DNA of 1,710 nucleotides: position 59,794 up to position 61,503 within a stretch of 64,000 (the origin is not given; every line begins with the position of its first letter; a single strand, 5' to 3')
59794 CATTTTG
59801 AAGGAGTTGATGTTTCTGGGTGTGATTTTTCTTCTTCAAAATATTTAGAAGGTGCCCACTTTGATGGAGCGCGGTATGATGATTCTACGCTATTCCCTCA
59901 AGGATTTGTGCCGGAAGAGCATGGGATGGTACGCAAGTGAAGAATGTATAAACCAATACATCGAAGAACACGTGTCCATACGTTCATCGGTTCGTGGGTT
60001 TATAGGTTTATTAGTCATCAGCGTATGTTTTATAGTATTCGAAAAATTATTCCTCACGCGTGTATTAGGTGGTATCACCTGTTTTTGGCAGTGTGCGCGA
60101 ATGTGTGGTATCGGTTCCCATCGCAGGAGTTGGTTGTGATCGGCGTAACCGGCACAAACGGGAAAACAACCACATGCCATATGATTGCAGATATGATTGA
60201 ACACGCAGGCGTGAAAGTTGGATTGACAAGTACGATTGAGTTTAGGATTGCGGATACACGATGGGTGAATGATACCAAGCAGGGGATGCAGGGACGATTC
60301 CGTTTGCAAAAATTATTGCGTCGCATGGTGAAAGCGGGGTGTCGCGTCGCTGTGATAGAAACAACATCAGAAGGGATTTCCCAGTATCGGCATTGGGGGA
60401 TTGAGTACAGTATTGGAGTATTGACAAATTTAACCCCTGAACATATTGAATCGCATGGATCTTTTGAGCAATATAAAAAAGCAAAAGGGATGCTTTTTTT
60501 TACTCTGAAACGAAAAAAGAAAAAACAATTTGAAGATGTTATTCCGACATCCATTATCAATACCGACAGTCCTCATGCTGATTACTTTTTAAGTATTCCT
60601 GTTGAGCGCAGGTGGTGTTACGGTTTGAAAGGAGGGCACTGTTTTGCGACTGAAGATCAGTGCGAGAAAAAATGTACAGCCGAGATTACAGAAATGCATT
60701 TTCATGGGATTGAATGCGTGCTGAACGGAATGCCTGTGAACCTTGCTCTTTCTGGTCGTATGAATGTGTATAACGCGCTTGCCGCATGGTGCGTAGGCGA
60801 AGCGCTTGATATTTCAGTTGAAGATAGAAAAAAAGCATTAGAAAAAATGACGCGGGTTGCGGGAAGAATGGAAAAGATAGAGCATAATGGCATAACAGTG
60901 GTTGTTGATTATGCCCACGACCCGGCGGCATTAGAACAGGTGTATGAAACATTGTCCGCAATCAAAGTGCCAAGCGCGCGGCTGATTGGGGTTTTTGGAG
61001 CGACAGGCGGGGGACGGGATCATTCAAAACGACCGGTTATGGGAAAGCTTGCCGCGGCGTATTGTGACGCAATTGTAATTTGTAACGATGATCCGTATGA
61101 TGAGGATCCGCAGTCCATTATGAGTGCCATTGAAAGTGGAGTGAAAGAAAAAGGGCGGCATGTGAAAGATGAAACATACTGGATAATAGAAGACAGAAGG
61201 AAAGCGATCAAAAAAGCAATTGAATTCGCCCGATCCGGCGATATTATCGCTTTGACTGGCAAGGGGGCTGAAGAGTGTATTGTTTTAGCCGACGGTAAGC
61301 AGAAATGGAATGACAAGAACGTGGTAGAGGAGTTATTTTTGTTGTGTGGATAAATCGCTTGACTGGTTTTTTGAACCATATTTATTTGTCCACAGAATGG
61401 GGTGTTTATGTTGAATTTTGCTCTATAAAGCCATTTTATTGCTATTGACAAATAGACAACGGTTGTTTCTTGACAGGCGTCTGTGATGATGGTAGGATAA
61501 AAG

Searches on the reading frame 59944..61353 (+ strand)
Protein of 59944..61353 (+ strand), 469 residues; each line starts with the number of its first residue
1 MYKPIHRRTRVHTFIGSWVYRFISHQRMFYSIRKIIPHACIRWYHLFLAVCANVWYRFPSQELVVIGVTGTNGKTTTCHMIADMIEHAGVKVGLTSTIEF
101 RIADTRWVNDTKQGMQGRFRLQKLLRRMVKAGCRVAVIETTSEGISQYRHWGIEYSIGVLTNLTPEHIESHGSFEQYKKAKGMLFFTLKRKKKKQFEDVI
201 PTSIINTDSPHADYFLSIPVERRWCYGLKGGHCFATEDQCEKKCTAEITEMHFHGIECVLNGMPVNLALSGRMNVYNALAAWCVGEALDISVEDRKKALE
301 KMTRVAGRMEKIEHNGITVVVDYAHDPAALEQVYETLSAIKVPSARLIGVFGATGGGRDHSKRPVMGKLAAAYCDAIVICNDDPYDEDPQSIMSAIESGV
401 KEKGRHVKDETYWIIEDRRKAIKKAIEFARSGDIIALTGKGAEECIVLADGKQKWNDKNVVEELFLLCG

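Call 52: search_protein_families(library=pfam, proteins=[window:59944-61353:+], max_evalue=0.00001)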
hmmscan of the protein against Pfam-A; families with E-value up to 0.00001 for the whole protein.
window:59944-61353:+ (469 aa): 2 families
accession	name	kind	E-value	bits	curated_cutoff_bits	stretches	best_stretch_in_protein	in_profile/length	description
PF08245.18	Mur_ligase_M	-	2.3e-38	132.6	24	1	68-284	1-199/200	Mur ligase middle domain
PF02875.26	Mur_ligase_C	-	1.9e-28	100.3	28.4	1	307-441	1-127/127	Mur ligase, glutamate ligase domain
